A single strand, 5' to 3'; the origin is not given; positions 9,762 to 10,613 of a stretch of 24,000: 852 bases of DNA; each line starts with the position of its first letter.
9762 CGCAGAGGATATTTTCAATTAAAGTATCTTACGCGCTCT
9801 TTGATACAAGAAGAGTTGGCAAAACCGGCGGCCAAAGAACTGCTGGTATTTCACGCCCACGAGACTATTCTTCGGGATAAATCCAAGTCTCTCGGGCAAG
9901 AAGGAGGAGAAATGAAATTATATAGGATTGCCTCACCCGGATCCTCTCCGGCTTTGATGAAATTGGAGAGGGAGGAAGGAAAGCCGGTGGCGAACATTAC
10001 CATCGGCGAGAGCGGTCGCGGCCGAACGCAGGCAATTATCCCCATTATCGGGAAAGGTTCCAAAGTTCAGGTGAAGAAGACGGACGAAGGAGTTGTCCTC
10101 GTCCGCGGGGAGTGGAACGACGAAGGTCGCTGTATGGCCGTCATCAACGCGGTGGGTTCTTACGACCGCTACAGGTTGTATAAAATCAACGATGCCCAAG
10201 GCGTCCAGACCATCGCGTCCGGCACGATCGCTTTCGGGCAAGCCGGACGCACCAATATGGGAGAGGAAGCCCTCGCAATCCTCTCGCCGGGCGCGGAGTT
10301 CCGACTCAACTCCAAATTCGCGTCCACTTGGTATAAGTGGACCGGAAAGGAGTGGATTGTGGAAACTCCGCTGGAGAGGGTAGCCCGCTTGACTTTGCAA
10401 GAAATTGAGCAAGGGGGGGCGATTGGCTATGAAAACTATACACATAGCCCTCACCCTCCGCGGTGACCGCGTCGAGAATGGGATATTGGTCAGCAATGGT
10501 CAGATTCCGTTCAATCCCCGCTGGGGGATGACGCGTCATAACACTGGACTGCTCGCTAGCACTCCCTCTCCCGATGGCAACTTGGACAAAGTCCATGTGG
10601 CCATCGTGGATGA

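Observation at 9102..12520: GC-rich, Shine-Dalgarno-using orphan island between gap and acd: candidate undescribed ribozyme-associated RNA/protein module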

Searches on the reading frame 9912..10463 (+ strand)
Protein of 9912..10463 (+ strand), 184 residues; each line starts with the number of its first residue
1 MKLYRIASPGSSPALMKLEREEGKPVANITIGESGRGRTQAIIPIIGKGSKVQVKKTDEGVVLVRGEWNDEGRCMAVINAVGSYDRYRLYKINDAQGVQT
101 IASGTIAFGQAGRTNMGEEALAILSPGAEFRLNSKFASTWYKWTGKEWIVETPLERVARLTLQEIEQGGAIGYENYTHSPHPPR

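Call 12: search_protein_families(library=pfam, proteins=[window:9912-10463:+], max_evalue=1)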
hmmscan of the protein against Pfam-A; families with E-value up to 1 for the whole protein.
window:9912-10463:+ (184 aa): 0 families

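Call 13: search_protein_families(library=phrogs, proteins=[window:9912-10463:+], max_evalue=1)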
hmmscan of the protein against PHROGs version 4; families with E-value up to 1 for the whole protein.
window:9912-10463:+ (184 aa): 1 family
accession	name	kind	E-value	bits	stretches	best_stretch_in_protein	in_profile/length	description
phrog_6917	-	unknown function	0.035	15.2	1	61-87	13-38/54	-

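Call 15: find_homologous_proteins(query=window:9912-10463:+)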
Query window:9912-10463:+ (184 aa): 48 proteins with E <= 0.001 among 137 candidates.
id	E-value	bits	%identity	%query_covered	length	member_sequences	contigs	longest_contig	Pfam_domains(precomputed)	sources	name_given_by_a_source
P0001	9.2e-118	409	100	100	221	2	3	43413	-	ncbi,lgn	-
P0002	3.7e-82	292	78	92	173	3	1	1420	-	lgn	-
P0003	5.2e-82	292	78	92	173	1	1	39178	-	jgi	jgi:hypothetical protein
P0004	1.5e-80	287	76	92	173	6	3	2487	-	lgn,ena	-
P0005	2.8e-79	283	75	92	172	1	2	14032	-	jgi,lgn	-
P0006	2.1e-78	280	74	92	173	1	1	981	-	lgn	-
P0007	3.0e-78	280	73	92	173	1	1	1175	-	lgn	-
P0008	1.4e-77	278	75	92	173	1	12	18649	-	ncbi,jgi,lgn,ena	-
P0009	3.3e-77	276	73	92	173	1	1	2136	-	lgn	-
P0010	3.4e-77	276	72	91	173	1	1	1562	-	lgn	-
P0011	1.0e-76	275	74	92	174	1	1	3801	-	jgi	jgi:hypothetical protein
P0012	6.9e-76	272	73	92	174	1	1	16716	-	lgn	-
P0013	2.0e-75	271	72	92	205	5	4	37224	-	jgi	-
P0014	3.4e-75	270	71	92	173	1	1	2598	-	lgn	-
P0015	3.5e-75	270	72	92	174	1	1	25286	-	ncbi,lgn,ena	-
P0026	4.0e-70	253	69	92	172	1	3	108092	-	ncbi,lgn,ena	-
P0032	1.2e-66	242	55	92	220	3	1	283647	-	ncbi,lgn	ncbi:MAG: hypothetical protein WC788_00565 [Candidatus Paceibacterota bacterium]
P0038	5.0e-64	233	64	91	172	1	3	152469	-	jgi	jgi:hypothetical protein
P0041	4.6e-62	227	62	92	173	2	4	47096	-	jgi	jgi:hypothetical protein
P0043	1.5e-58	216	62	91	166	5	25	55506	-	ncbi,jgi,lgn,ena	jgi:hypothetical protein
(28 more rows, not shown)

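Call 18: find_encoding_contigs(protein=P0032, flank=7000, max_places=2)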
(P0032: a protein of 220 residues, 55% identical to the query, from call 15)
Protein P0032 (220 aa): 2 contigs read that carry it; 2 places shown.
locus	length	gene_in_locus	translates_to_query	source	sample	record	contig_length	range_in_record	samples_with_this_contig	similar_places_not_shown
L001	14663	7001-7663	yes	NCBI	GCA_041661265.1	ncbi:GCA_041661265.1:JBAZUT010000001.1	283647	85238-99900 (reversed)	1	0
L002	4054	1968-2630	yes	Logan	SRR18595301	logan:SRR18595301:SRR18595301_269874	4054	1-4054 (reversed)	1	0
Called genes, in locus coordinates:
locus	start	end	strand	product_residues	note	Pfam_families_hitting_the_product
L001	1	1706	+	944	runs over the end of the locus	PF00005:ABC_tran (faint), PF02463:SMC_N (faint), PF03193:RsgA_GTPase (faint), PF13191:AAA_16 (faint), PF13304:AAA_21 (faint), PF13481:AAA_25 (faint), PF17760:UvrA_inter, PF17755:UvrA_DNA-bind, +2 more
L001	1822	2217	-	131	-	-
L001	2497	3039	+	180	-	-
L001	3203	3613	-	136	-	-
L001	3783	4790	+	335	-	-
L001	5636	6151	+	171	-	-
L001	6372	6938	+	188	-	-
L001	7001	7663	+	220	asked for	-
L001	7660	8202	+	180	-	-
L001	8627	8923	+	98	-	PF00166:Cpn10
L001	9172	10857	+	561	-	PF00118:Cpn60_TCP1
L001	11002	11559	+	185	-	PF04011:LemA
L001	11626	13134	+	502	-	-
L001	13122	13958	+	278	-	PF18884:TSP3_bac (weak)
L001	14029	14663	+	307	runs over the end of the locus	PF01435:Peptidase_M48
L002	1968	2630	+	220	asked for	-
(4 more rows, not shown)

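Call 19: find_encoding_contigs(protein=P0026, flank=7000, max_places=2)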
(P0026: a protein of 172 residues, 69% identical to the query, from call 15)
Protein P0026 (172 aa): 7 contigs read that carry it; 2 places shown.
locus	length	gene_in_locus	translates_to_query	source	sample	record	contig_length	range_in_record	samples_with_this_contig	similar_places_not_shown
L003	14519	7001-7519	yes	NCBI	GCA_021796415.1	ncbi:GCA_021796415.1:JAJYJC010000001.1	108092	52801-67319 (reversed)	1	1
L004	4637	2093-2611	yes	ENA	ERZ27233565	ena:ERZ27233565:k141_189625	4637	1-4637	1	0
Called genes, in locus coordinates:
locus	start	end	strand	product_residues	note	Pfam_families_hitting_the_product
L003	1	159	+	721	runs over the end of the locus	PF01138:RNase_PH, PF03725:RNase_PH_C, PF03726:PNPase, PF01138:RNase_PH, PF00013:KH_1, PF00575:S1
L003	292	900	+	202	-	PF00149:Metallophos, PF12850:Metallophos_2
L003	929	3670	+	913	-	PF08241:Methyltransf_11, PF13649:Methyltransf_25 (weak), PF13847:Methyltransf_31 (weak)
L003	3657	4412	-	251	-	PF01978:TrmB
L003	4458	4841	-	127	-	PF05635:23S_rRNA_IVP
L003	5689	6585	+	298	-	-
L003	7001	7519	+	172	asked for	-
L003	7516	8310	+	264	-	-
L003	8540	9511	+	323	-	PF01978:TrmB (faint), PF12802:MarR_2 (weak)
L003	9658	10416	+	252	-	PF03167:UDG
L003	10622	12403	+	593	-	PF00753:Lactamase_B, PF23023:Anti-Pycsar_Apyc1 (faint), PF12706:Lactamase_B_2, PF22505:RNase_J_b_CASP, PF07521:RMMBL (weak), PF17770:RNase_J_C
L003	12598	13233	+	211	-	PF01726:LexA_DNA_bind, PF00717:Peptidase_S24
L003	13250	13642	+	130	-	-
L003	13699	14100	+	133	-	PF13366:PDDEXK_3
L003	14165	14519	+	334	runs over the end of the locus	PF00154:RecA_N, PF06745:ATPase (weak), PF08423:Rad51, PF27531:MT3502_N (weak), PF01637:ATPase_2 (weak), PF02283:CobU (faint), PF21096:RecA_C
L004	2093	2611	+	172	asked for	-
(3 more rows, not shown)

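Call 20: find_encoding_contigs(protein=P0038, flank=7000, max_places=2)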
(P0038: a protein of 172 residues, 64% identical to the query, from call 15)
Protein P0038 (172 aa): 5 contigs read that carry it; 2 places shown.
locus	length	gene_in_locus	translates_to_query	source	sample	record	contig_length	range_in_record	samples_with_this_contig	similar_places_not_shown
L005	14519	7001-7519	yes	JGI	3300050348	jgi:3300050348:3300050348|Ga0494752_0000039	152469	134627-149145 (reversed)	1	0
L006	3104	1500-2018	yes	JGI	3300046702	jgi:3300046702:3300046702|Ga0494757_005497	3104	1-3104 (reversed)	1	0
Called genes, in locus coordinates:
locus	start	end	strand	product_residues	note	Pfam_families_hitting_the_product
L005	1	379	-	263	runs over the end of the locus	PF01381:HTH_3, PF12844:HTH_19, PF13560:HTH_31 (weak), PF13274:SocA_Panacea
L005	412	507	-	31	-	-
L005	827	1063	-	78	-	-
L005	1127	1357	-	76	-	PF13788:DUF4180 (weak)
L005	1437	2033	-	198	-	-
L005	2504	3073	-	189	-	-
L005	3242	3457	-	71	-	-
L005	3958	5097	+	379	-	PF01467:CTP_transf_like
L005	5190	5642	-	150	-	PF00293:NUDIX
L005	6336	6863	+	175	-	-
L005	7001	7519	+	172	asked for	-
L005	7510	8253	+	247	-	-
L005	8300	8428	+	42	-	-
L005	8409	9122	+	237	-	-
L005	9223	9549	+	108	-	-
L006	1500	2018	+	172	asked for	-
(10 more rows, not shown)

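Call 24: find_related_loci(query=A1, collection=genome_contigs, flank=6000)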
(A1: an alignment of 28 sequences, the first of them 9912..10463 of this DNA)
Query A1 (184 aa) in genome_contigs; peptide patterns used: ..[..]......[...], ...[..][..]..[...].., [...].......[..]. (x = any residue, [..] = any of these).
66 stretches matched a pattern; 3 encode a relative of the query (tblastn E <= 1e-3); 3 distinct loci.
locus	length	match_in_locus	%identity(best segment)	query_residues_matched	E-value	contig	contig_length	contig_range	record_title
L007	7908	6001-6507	75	1-169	6e-84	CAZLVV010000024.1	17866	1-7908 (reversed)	MAG TPA_asm: uncultured Gammaproteobacteria bacterium isolate binchicken_co246_359 genome assembly, contig: NODE_4015_le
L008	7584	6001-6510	72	1-169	4e-81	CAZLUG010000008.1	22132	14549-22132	MAG TPA_asm: uncultured Candidatus Saccharibacteria bacterium isolate binchicken_co164_196 genome assembly, contig: NODE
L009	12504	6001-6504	69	1-169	2e-76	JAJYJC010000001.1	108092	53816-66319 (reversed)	MAG: bacterium isolate DBS2-1.bin143 NODE_307_length_108092_cov_4.666021, whole genome shotgun sequence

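Call 25: find_related_loci(query=A1, collection=viral_contigs, flank=6000)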
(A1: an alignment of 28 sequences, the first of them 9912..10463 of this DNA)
Query A1 (184 aa) in viral_contigs; peptide patterns used: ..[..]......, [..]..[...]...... (x = any residue, [..] = any of these).
108 stretches matched a pattern, but none encodes a relative of the query by tblastn (E <= 1e-3).

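Call 26: find_related_loci(query=A1, collection=metagenome_contigs, flank=5000)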
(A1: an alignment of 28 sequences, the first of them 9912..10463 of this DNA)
Query A1 (184 aa) in metagenome_contigs; peptide patterns used: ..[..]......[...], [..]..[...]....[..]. (x = any residue, [..] = any of these).
95 stretches matched a pattern; 29 encode a relative of the query (tblastn E <= 1e-3); 29 distinct loci.
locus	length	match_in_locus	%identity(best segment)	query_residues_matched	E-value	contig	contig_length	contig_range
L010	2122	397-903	75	1-169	3e-89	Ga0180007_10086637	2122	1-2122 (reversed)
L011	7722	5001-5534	70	1-183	1e-85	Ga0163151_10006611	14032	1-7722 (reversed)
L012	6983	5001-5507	75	1-169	3e-83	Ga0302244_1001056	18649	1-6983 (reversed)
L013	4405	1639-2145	72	1-169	2e-82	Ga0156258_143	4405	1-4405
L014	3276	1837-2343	72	1-169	6e-83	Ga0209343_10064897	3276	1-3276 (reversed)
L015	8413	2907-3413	72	1-169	2e-82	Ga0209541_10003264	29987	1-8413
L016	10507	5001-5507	72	1-169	2e-82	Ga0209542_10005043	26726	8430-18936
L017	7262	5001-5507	76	1-169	1e-80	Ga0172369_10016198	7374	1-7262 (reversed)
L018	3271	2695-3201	69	1-169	3e-78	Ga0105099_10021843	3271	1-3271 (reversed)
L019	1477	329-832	64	1-168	2e-76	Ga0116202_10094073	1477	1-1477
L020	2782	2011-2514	64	1-168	3e-73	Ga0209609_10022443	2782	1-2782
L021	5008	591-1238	56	1-169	3e-69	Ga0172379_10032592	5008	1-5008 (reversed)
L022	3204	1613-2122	59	1-169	3e-67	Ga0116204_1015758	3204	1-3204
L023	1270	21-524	61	1-169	9e-71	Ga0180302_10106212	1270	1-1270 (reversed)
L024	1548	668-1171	56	1-169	4e-66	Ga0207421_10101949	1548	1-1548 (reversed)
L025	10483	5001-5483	59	1-168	2e-62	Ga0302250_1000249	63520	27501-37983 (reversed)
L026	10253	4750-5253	53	1-169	9e-61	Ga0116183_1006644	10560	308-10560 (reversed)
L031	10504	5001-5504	53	1-168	9e-58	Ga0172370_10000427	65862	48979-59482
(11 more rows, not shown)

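Call 29: predict_structure(alignment_id=A1)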
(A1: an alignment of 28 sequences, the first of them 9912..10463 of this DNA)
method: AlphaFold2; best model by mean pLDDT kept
length: 184 residues; sequences in the alignment: 28
mean_pLDDT: 83.4   pTM: 0.79
mean pLDDT of the five models: 83.4, 82.6, 82.4, 82.0, 80.5
residues with pLDDT >= 90: 90; 70-90: 62; 50-70: 19; < 50: 13
segments of 3 or more residues with pLDDT < 50: 172-184
pLDDT, mean of each block of 10 residues (from residue 1): 92 86 78 90 90 90 87 92 66 95 85 77 97 87 96 88 77 44 40
secondary structure, 60 per line:
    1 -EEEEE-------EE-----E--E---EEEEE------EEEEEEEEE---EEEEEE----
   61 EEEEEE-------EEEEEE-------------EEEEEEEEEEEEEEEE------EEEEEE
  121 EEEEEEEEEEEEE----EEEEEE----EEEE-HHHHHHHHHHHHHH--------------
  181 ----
elements in order: E2-6 E28-32 E39-47 E51-56 E61-66 E74-79 E93-108 E115-133 E138-143 E148-151 H153-166

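Call 36: fold_search(model_id=the predicted structure, library=pdb)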
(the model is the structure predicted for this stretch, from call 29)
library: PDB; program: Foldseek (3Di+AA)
matches with E <= 10: 196; with E <= 0.001: 0
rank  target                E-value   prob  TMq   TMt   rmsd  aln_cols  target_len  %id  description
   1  4lzk_C                2.7e-01  0.06  0.14  0.14  14.9       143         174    8  Crystal structure of inclusion body protein (PixA pfam12306) from Burkholderia cenocepacia J2315 (released 2013-11-13)
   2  4jpj_C                2.7e-01  0.06  0.11  0.12  16.3       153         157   13  Crystal structure of the germline-targeting HIV-1 gp120 engineered outer domain, eOD-GT6 (released 2013-04-10)
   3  5kzc_C                8.1e-01  0.03  0.12  0.13  15.4       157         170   10  Crystal structure of an HIV-1 gp120 engineered outer domain with a Man9 glycan at position N276, in complex with broad (released 2016-08-10)
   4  7e7w_A                1.2e+00  0.04  0.15  0.13  15.7       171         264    9  Crystal structure of RSL mutant in complex with sugar Ligand (released 2021-04-14)
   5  7e7r_A                1.4e+00  0.03  0.16  0.13  15.7       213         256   11  Crystal structure of RSL mutant in complex with Ligand (released 2021-04-14)
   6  6nk3_A                1.5e+00  0.03  0.16  0.12  22.3       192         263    8  Crystal structure of murine Mxra8 ectodomain (released 2019-05-22)
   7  6pnp_B                1.6e+00  0.04  0.15  0.20  14.2       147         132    5  Crystal structure of the splice insert-free neurexin-1 LNS2 domain in complex with neurexophilin-1 (released 2019-10-09)
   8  7e7r_B                1.6e+00  0.03  0.15  0.12  15.8       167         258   10  Crystal structure of RSL mutant in complex with Ligand (released 2021-04-14)
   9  8r6s_E                1.7e+00  0.01  0.09  0.03  19.9       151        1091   13  Plastid-encoded RNA polymerase (Integrated model) (released 2024-03-13)
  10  7e7t_A                1.8e+00  0.03  0.14  0.12  15.4       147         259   10  Crystal structure of RSL mutant in complex with sugar Ligand (released 2021-04-14)
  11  4hc1_A                1.9e+00  0.02  0.16  0.15  19.5       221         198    8  Crystal structure of a loop deleted mutant of human MAdCAM-1 D1D2 complexed with Fab 10G3 (released 2013-01-23)
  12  8oe4_A                2.0e+00  0.01  0.09  0.06  16.2       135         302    8  Cryo-EM structure of a pre-dimerized human IL-23 complete extracellular signaling complex. (released 2024-02-07)
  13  7e7n                  2.1e+00  0.02  0.14  0.11  16.5       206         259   12  Crystal structure of RSL mutant-R17A/R108A/R199A in complex with R3F (released 2021-04-14)
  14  3ejh_B                2.2e+00  0.08  0.16  0.31  14.0        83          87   13  Crystal Structure of the Fibronectin 8-9FnI Domain Pair in Complex with a Type-I Collagen Peptide (released 2009-02-03)
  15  4q52_A                2.2e+00  0.01  0.12  0.12  16.2       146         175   12  2.60 Angstrom resolution crystal structure of a conserved uncharacterized protein from Chitinophaga pinensis DSM 2588 (released 2014-05-07)
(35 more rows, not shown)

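Call 37: search_solved_structures(query=A1, max_evalue=10)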
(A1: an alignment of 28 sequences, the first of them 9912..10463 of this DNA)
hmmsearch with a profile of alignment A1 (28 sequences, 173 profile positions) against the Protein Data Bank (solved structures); distinct sequences matched with E-value up to 10: 5.
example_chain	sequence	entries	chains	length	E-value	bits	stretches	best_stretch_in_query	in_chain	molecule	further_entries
8a8o_C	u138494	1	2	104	0.12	14.9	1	45-79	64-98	Beta-subunit of the PAPS reductase from Methanothermococcus thermolithotrophicus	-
4cdg_C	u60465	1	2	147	0.23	14.1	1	122-163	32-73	NANOBODY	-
9uuf_A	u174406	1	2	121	1.2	11.8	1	123-166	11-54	Tnb438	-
8yp6_m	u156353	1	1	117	1.2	11.8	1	16-66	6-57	Small ribosomal subunit protein uS13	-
6dzi_v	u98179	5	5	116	1.2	11.7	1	16-66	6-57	30S ribosomal protein S13 | Small ribosomal subunit protein uS13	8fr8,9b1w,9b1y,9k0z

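Call 39: search_protein_families(library=padloc, proteins=[window:9912-10463:+, P0032], max_evalue=1)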
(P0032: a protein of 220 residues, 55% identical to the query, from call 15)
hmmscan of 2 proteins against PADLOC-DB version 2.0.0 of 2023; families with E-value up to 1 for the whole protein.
window:9912-10463:+ (184 aa): 0 families

P0032 (220 aa): 0 families

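Call 40: search_protein_families(library=ncbifam, proteins=[window:9912-10463:+, P0032], max_evalue=1)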
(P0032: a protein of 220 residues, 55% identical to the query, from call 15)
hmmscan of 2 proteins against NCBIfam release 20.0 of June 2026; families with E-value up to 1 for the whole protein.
window:9912-10463:+ (184 aa): 0 families

P0032 (220 aa): 0 families

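Call 77: search_protein_families(library=pfam, proteins=[L011:6603-7520:+], max_evalue=1)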
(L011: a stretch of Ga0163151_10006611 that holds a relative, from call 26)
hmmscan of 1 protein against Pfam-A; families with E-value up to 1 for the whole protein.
L011:6603-7520:+ (306 aa): 0 families

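Call 98: search_protein_families(library=pfam, alignment_id=A1, max_evalue=1)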
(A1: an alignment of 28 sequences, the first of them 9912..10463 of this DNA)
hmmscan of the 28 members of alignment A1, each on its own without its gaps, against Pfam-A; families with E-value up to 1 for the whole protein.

A. member 1, window:9912-10463:+ (184 aa): 0 families

B. families by the number of members that match (of 28 scanned): 2 families
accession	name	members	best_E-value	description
PF02806.24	Alpha-amylase_C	1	0.085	Alpha amylase, C-terminal all-beta domain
PF08706.16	D5_N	1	0.16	D5 N terminal like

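Call 100: find_encoding_contigs(protein=P0043, flank=7000, max_places=3)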
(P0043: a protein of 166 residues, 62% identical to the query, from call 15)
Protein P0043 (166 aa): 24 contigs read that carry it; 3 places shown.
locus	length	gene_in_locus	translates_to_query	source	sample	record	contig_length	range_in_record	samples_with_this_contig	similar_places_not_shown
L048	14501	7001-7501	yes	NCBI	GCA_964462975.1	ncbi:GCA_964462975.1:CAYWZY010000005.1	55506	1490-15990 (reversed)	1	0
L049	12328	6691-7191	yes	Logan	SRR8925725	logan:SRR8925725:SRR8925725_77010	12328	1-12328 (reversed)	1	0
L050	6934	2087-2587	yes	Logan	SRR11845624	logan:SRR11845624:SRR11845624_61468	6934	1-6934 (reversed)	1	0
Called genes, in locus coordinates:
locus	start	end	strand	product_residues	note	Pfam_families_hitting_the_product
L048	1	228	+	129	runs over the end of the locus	PF00416:Ribosomal_S13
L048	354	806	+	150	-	PF00411:Ribosomal_S11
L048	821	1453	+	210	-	PF00163:Ribosomal_S4, PF01479:S4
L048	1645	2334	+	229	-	PF01193:RNA_pol_L, PF01000:RNA_pol_A_bac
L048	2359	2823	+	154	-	PF01196:Ribosomal_L17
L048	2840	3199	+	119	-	PF00572:Ribosomal_L13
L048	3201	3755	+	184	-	PF00380:Ribosomal_S9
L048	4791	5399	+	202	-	PF09620:Cas_csx3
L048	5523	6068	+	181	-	PF18145:SAVED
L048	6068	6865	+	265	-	PF13353:Fer4_12 (weak), PF04055:Radical_SAM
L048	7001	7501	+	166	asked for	-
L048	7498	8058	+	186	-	-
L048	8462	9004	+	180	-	-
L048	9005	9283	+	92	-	-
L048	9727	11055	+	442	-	PF13173:AAA_14, PF13635:DUF4143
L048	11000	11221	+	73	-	-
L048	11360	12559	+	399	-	PF13173:AAA_14, PF13635:DUF4143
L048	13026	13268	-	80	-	PF07927:HicA_toxin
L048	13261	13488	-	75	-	-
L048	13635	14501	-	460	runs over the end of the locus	-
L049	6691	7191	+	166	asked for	-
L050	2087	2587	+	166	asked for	-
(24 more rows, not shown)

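Call 101: find_encoding_contigs(protein=P0041, flank=7000, max_places=2)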
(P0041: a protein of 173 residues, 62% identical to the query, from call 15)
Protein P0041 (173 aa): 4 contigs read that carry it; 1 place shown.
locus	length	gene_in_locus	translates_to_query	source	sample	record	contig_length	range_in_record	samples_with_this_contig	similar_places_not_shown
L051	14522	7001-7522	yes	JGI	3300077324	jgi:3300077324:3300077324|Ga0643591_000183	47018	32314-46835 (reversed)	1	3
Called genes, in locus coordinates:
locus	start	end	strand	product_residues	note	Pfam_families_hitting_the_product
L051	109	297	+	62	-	-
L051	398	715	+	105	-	-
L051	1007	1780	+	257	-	-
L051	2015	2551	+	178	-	-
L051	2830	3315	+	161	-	-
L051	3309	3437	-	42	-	-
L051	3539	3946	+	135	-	-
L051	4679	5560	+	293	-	-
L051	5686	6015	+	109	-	-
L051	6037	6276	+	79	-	-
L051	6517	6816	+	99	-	-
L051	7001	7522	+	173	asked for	-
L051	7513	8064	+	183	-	-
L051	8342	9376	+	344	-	-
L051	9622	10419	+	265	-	-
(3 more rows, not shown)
